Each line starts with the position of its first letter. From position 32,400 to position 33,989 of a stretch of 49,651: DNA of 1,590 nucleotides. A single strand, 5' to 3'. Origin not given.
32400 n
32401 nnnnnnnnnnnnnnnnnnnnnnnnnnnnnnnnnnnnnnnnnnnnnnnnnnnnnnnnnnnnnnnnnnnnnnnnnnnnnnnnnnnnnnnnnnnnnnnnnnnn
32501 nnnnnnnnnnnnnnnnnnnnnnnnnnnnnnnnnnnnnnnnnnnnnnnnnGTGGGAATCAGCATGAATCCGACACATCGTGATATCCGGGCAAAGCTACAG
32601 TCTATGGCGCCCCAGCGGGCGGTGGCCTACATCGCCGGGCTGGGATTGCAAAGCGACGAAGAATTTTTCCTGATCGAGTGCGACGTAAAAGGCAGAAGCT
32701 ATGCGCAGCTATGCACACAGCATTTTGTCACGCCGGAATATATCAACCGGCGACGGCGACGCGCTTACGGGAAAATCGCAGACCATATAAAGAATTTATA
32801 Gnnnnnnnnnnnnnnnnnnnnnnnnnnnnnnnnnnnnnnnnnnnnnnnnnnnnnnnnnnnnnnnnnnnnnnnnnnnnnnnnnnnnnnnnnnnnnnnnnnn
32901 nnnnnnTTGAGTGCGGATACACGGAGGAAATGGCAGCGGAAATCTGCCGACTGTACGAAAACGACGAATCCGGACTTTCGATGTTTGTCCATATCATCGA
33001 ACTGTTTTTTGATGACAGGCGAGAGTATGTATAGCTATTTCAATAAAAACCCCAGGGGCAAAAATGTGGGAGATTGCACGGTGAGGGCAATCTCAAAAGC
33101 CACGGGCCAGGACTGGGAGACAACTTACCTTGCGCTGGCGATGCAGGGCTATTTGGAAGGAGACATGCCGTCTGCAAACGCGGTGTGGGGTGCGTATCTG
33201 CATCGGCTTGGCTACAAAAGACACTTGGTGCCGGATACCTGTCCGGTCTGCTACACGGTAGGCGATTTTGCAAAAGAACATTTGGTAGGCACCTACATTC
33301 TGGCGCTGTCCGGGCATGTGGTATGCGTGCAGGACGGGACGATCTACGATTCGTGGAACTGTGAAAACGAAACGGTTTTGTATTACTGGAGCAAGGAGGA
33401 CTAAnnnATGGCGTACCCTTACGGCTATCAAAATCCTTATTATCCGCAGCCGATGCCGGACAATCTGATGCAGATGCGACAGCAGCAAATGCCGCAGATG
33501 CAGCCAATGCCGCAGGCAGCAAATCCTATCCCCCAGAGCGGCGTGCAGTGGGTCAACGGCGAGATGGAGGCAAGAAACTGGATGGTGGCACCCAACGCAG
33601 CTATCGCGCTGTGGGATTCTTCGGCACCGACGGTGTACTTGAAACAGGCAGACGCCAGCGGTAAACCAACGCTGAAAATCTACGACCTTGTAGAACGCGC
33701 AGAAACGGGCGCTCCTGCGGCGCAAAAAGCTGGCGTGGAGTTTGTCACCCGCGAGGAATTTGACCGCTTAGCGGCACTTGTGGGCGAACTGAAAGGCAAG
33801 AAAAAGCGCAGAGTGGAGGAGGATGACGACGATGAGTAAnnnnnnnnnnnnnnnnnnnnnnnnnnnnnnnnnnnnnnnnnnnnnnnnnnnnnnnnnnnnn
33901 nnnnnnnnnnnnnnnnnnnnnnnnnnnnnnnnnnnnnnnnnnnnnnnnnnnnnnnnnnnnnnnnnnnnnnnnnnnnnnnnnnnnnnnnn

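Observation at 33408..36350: Seven-gene cassette of compositionally odd, domain-less proteins between the lysis genes and attP: best candidate for an undescribed system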

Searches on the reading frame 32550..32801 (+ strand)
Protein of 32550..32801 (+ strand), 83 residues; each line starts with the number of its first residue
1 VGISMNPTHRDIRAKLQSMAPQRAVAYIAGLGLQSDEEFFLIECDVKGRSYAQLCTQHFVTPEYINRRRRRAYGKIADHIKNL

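Call 3: search_protein_families(library=pfam, proteins=[window:32550-32801:+], max_evalue=1)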
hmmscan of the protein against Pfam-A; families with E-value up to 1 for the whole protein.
window:32550-32801:+ (83 aa): 0 families
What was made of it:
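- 32562..32801 (+): p83: 79-aa basic helix-turn-helix protein, probably the module's regulator (sigma region 4-like). The window copy itself has no Pfam hit (call 3).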

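Call 4: search_protein_families(library=phrogs, proteins=[window:32550-32801:+], max_evalue=0.1)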
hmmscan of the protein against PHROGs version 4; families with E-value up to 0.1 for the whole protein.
window:32550-32801:+ (83 aa): 0 families

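Call 17: search_protein_families(library=ncbifam, proteins=[window:32550-32801:+], max_evalue=1)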
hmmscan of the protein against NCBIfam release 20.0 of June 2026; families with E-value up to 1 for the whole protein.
window:32550-32801:+ (83 aa): 0 families

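Call 60: search_protein_families(library=padloc, proteins=[window:32550-32801:+], max_evalue=0.01)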
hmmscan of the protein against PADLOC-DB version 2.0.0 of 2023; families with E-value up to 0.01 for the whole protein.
window:32550-32801:+ (83 aa): 0 families

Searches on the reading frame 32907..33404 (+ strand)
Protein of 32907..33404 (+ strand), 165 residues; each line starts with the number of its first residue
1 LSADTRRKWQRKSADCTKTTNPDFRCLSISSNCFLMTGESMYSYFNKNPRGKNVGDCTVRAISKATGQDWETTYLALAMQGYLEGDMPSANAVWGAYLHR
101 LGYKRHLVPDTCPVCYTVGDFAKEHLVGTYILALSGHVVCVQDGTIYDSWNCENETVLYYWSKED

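Call 3: search_protein_families(library=pfam, proteins=[window:32907-33404:+], max_evalue=1)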
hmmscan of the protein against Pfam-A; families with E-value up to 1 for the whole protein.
window:32907-33404:+ (165 aa): 0 families

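Call 4: search_protein_families(library=phrogs, proteins=[window:32907-33404:+], max_evalue=0.1)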
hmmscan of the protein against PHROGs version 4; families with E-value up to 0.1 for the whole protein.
window:32907-33404:+ (165 aa): 2 families
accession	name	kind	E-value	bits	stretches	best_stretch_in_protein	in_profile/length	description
phrog_3754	-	unknown function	9.3e-36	124.3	1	40-163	6-143/145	-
phrog_15863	-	unknown function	8.1e-07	29.6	1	43-155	4-112/312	-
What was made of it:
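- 33027..33404 (+): p8: 125-aa minimal papain-like Cys-His-Asp hydrolase. phrog_3754 (call 4).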

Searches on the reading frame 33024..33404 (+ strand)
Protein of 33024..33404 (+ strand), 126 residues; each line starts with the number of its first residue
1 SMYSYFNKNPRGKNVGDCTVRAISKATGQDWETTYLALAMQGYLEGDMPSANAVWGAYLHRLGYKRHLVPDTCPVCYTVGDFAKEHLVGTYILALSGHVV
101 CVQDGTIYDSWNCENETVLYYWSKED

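Call 17: search_protein_families(library=ncbifam, proteins=[window:33024-33404:+], max_evalue=1)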
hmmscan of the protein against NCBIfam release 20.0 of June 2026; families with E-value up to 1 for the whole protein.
window:33024-33404:+ (126 aa): 0 families

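Call 50: search_solved_structures(query=A4, max_evalue=10)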
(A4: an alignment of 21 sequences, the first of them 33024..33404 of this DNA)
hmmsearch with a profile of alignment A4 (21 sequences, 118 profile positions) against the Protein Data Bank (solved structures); distinct sequences matched with E-value up to 10: 4.
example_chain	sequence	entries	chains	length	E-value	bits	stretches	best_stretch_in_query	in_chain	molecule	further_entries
8gq6_C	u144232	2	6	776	2.7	11.7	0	35-80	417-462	Cullin-3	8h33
9q3e_L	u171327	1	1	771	2.9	11.6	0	35-80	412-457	Cullin-3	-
8h34_M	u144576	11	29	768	2.9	11.6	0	35-80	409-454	Cullin-3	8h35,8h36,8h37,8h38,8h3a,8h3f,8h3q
8k8t_C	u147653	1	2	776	2.9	11.6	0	35-80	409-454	Cullin-3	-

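Call 57: find_homologous_proteins(query=A4, max_evalue=0.001)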
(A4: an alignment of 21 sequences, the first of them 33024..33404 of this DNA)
Query A4 (21 sequences) (126 aa, profile of the alignment): 3352 proteins with E <= 0.001 among 3740 candidates; the best 120 are listed.
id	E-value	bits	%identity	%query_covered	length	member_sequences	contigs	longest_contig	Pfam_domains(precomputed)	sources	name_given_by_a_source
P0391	1.8e-48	182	35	98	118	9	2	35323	-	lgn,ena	-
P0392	7.0e-48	180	39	97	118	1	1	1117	-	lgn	-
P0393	1.3e-47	179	39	97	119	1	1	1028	-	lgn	-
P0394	2.2e-47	178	35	97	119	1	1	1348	-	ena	-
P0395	2.6e-47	178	37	97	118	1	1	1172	-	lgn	-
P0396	2.7e-47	178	38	90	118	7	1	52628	-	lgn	-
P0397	3.0e-47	178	42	97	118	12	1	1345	-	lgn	-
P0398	3.2e-47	178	37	97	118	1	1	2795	-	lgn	-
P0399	4.0e-47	177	32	97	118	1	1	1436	-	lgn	-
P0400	4.6e-47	177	43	97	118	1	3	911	-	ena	-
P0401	5.0e-47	177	31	97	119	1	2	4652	-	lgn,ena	-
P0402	5.0e-47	177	39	96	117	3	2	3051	-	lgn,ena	-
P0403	5.2e-47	177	35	97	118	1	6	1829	-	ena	-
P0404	5.9e-47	177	39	97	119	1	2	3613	-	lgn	-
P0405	6.6e-47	177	35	97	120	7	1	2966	-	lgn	-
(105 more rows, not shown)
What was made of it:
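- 33027..33404 (+): 3352 relatives (call 57).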

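Call 60: search_protein_families(library=padloc, proteins=[window:33027-33404:+], max_evalue=0.01)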
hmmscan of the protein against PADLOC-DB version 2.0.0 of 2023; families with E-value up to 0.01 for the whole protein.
window:33027-33404:+ (125 aa): 0 families

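Call 63: predict_structure(alignment_id=A5)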
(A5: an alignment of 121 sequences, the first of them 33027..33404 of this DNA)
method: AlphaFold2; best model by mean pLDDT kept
length: 125 residues; sequences in the alignment: 121
mean_pLDDT: 87.0   pTM: 0.81
mean pLDDT of the five models: 87.0, 85.9, 85.4, 84.1, 82.5
residues with pLDDT >= 90: 84; 70-90: 25; 50-70: 16; < 50: 0
segments of 3 or more residues with pLDDT < 50: none
pLDDT, mean of each block of 10 residues (from residue 1): 70 74 93 92 88 92 87 75 94 93 93 93 85
secondary structure, 60 per line:
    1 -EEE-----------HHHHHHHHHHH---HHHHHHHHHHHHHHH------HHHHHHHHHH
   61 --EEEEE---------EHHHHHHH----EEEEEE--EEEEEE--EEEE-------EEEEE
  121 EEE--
elements in order: E2-4 H16-26 H30-44 H51-60 E63-67 H78-84 E89-94 E97-102 E105-108 E116-123
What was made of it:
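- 33027..33404 (+): AF2 model pLDDT 87, with Cys at the N-terminus of a helix and His and Asp on the C-terminal sheet (call 63).
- On Papain-like cysteine peptidase: The secondary-structure order fits (call 63).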

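Call 66: fold_search(model_id=the predicted structure, library=pdb)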
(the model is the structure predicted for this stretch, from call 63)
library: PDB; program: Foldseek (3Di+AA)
matches with E <= 10: 416; with E <= 0.001: 0
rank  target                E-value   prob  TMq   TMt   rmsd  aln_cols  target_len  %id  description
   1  6pgv_A                1.1e-01  0.85  0.44  0.38   4.4        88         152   20  Human Josephin-2 in complex with ubiquitin (released 2019-10-23)
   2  7ahm_C                2.9e-01  0.08  0.20  0.18   8.8        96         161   12  Low-resolution structure of the K+/H+ antiporter subunit KhtT in complex with c-di-AMP (released 2021-03-31)
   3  8ssi_A                3.3e-01  0.12  0.23  0.12   7.6        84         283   11  Structure of Burkholderia pseudomallei deubiquitinase TssM in complex with ubiquitin (released 2024-06-05)
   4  4bou                  4.7e-01  0.06  0.23  0.22  12.2       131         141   11  Structure of OTUD3 OTU domain (released 2013-07-17)
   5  2c6u                  5.0e-01  0.08  0.21  0.22   8.3       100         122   11  Crystal structure of human CLEC-2 (CLEC1B) (released 2006-11-20)
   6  2bpd_B                5.4e-01  0.05  0.19  0.18   9.1       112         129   11  STRUCTURE OF MURINE DECTIN-1 (released 2006-08-30)
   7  4xwj_B                7.1e-01  0.11  0.27  0.36   5.0        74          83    9  Histidine-containing phosphocarrier protein (HPr) and antisigma factor Rsd complex (released 2015-10-21)
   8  8xw5_A                8.1e-01  0.07  0.27  0.08  22.6       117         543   14  Cryo-EM structure of the aspartate:alanine antiporter AspT mutant L60C (released 2025-01-22)
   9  5mgt_A                8.1e-01  0.06  0.20  0.20   8.2        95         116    9  Complex of human NKR-P1 and LLT1 in deglycosylated forms (released 2018-06-06)
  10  2bpd_A                8.1e-01  0.06  0.19  0.19   9.0       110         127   12  STRUCTURE OF MURINE DECTIN-1 (released 2006-08-30)
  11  4j6p_A                8.1e-01  0.03  0.18  0.17   9.7       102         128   12  Crystal structure of calcium2+-free wild-type CD23 lectin domain (crystal form F) (released 2013-08-28)
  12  8se6_A                8.1e-01  0.01  0.13  0.13  12.1        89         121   12  NKG2D complexed with inhibitor 36 (released 2023-10-11)
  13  4j30_A                8.6e-01  0.14  0.33  0.28   5.5        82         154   15  Structure of the effector - immunity system Tae4 / Tai4 from Salmonella typhimurium, selenomethionine variant (released 2013-05-22)
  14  8ea8_B                8.6e-01  0.01  0.12  0.12  11.7        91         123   13  NKG2D complexed with inhibitor 4a (released 2023-05-03)
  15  4qkj                  9.3e-01  0.05  0.20  0.20   8.2        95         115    9  Glycosylated form of human LLT1, a ligand for NKR-P1, in this structure forming hexamers (released 2015-03-11)
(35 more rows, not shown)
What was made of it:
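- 33027..33404 (+): PDB matches are weak: Josephin-2 E 0.11, OTU, Tae4 (call 66).
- On Papain-like cysteine peptidase: Best PDB hit is Josephin-2, E 0.11, TM 0.44 (call 66).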

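Call 69: fold_search(model_id=the predicted structure, library=viral)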
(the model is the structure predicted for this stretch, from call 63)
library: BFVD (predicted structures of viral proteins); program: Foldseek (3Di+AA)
matches with E <= 10: 389; with E <= 0.001: 24
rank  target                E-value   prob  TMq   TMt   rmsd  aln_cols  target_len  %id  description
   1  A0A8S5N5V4            7.8e-14  1.00  0.83  0.71   1.8       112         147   55  Uncharacterized protein (Fragment) [Caudovirales sp. ctXjW8]
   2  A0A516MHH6            8.4e-12  1.00  0.87  0.74   2.2       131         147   23  (no name in the UniProt tables at hand)
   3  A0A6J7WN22            2.5e-10  1.00  0.78  0.76   2.8       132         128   26  Uncharacterized protein [uncultured Caudovirales phage]
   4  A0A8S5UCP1            4.6e-10  1.00  0.89  0.32   2.0       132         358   26  Uncharacterized protein [Siphoviridae sp. ctgN495]
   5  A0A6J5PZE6            4.9e-08  1.00  0.75  0.68   3.5       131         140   16  Thioesterase domain-containing protein [uncultured Caudovirales phage]
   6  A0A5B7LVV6            6.5e-08  1.00  0.71  0.57   3.8       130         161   19  Uncharacterized protein [Pseudomonas phage ITTPL]
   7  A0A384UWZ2            6.9e-08  1.00  0.77  0.68   4.0       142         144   19  (no name in the UniProt tables at hand)
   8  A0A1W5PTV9            3.8e-07  1.00  0.67  0.61   5.1       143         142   20  (no name in the UniProt tables at hand)
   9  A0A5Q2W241            4.0e-07  1.00  0.75  0.79   2.7       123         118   20  (no name in the UniProt tables at hand)
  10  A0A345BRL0            4.6e-07  1.00  0.70  0.73   3.1       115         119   20  (no name in the UniProt tables at hand)
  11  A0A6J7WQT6            8.5e-07  1.00  0.74  0.44   3.2       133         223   13  Uncharacterized protein [uncultured Caudovirales phage]
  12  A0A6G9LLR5            2.1e-06  1.00  0.77  0.55   3.6       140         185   19  Uncharacterized protein [Enterococcus phage vipetofem]
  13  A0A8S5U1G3            8.6e-06  1.00  0.45  0.74   2.9        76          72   25  Uncharacterized protein [Siphoviridae sp. ctt8434]
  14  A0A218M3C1            8.6e-06  1.00  0.69  0.60   3.9       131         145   22  Uncharacterized protein [Acidovorax phage ACP17]
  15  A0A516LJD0            1.0e-05  1.00  0.67  0.57   4.1       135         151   19  (no name in the UniProt tables at hand)
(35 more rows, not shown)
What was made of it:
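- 33027..33404 (+): The BFVD viral structure library gives many uncharacterised phage proteins, plus a 'Peptidase C39 domain' protein at E 2e-3 (call 69).
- On Papain-like cysteine peptidase: In the BFVD viral structure library a C39-annotated protein scores E 2e-3 and a Josephin-domain protein E 0.05 (call 69).
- Closest known: Papain-like cysteine peptidases. Same: Its top structural neighbours are of this type (calls 66, 69).
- p8 weakly matches a C39-annotated viral protein (call 69).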

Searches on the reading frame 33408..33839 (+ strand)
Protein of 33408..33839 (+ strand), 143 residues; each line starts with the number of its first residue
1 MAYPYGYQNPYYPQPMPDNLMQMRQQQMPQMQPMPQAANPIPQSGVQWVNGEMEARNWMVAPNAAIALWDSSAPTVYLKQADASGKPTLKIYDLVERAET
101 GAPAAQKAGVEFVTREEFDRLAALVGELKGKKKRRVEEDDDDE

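Call 3: search_protein_families(library=pfam, proteins=[window:33408-33839:+], max_evalue=1)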
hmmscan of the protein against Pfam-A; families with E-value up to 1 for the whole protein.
window:33408-33839:+ (143 aa): 3 families
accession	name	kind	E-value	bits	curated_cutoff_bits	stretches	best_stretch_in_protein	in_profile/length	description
PF16258.11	DUF4912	-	0.05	14.3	29.4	1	61-99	12-52/118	Domain of unknown function (DUF4912)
PF04380.18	BMFP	-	0.094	13.6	37.2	1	109-126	42-59/77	Membrane fusogenic activity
PF06249.18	EutQ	-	0.18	12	21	1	76-129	28-85/152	Ethanolamine utilisation protein EutQ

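Call 4: search_protein_families(library=phrogs, proteins=[window:33408-33839:+], max_evalue=0.1)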
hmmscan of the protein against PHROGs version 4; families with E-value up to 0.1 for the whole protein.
window:33408-33839:+ (143 aa): 1 family
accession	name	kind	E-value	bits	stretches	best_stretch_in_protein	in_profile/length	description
phrog_21718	-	unknown function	1e-31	111.1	1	3-134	12-146/159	-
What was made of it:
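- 33408..33839 (+): g1: P/Q/Y-rich disordered N-terminus, ~60-aa conserved domain, short coiled coil, basic-acidic tail. phrog_21718 (call 4).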

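Call 17: search_protein_families(library=ncbifam, proteins=[window:33408-33839:+], max_evalue=1)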
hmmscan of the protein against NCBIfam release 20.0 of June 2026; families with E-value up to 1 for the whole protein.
window:33408-33839:+ (143 aa): 1 family
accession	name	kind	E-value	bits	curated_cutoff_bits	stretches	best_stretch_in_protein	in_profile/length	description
TIGR02028.1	ChlP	equivalog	0.14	10.9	505.3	1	61-121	307-367/398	geranylgeranyl reductase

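Call 60: search_protein_families(library=padloc, proteins=[window:33408-33839:+], max_evalue=0.01)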
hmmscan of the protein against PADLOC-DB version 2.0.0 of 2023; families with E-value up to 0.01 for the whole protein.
window:33408-33839:+ (143 aa): 0 families

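Call 78: search_solved_structures(query=A7, max_evalue=1)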
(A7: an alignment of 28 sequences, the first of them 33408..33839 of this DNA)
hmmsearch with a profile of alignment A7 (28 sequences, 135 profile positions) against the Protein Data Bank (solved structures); distinct sequences matched with E-value up to 1: 10.
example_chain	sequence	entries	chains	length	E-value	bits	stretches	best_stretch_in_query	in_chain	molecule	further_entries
8wql_BB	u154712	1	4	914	0.64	13.4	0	83-124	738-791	LCM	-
5gje_B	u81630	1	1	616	0.76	13.1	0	31-81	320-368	Low-density lipoprotein receptor-related protein 6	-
5fww_A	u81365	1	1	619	0.77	13.1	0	31-81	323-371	LOW-DENSITY LIPOPROTEIN RECEPTOR-RELATED PROTEIN 6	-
3s8v_A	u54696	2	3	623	0.78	13.1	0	31-81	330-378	Low-density lipoprotein receptor-related protein 6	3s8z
5fv8_A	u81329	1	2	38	0.79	13.1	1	96-120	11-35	FOSW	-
6h15_A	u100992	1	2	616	0.81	13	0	31-81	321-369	Low-density lipoprotein receptor-related protein 6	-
6h16_A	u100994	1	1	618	0.82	13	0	31-81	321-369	Low-density lipoprotein receptor-related protein 6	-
3s2k_A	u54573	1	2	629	0.82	13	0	31-81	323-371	Low-density lipoprotein receptor-related protein 6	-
8dvl_A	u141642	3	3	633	0.84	13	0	31-81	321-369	Low-density lipoprotein receptor-related protein 6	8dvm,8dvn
4a0p_A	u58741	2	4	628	0.86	12.9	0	31-81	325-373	LOW-DENSITY LIPOPROTEIN RECEPTOR-RELATED PROTEIN 6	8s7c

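Call 80: search_protein_families(library=pfam, alignment_id=A7, max_evalue=0.01)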
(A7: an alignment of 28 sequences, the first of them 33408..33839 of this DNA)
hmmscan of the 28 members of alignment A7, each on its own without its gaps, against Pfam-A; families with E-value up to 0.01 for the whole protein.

A. member 1, window:33408-33839:+ (143 aa): 0 families

B. families by the number of members that match (of 28 scanned): 5 families
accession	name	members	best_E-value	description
PF06953.17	ArsD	1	0.00046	Arsenical resistance operon protein ArsD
PF11974.14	bMG3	1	0.00086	Bacterial alpha-2-macroglobulin MG3 domain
PF01514.23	YscJ_FliF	1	0.0014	Secretory protein of YscJ/FliF family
PF13499.12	EF-hand_7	1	0.007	EF-hand domain pair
PF06698.16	DUF1192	1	0.0086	Protein of unknown function (DUF1192)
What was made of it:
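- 33408..33839 (+): No Pfam or PDB match (calls 78, 80).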

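Call 92: list_cluster_members(proteins=[window:33408-33839:+, window:33832-34053:+, window:34133-34855:+, window:34987-35202:+, window:35195-35617:+, window:35631-36005:+, window:36021-36350:+, window:33027-33404:+, window:32562-32801:+, window:36578-37681:-])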
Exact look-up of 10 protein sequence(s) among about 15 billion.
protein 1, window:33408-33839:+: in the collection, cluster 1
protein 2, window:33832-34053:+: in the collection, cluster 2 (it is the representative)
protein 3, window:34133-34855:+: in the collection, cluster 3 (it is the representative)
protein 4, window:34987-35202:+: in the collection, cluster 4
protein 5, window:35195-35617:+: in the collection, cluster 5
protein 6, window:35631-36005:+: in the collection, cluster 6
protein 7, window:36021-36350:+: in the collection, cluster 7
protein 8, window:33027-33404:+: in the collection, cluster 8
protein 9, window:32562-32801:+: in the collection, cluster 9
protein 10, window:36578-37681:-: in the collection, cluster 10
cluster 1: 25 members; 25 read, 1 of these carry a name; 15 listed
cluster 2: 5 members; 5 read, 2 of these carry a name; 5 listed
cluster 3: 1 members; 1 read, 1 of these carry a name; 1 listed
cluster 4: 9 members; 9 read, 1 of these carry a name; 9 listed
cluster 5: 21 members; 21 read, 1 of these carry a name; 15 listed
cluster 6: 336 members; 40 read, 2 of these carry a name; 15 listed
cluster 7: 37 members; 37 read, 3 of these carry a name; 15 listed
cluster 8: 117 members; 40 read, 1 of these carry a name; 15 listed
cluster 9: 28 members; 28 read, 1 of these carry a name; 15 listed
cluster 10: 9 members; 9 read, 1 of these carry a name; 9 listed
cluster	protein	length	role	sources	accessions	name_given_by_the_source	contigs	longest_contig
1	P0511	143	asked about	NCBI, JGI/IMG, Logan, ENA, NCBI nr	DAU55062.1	hypothetical protein | MAG TPA: hypothetical protein [Caudoviricetes sp.]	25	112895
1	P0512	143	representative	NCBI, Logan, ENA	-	-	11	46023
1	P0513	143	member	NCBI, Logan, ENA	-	-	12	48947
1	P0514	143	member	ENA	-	-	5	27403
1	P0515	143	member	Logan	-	-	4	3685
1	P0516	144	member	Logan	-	-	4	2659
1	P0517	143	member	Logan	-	-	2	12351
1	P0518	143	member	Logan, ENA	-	-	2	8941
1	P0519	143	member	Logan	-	-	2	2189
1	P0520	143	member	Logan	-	-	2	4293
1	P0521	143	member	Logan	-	-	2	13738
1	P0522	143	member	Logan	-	-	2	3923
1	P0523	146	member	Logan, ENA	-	-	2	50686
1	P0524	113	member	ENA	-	-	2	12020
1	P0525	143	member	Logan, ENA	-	-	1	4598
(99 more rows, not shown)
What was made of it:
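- On Sigma-70 region 4 / GerE helix-turn-helix (p83): One source names the exact protein 'ECF sigma factor' (call 92).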
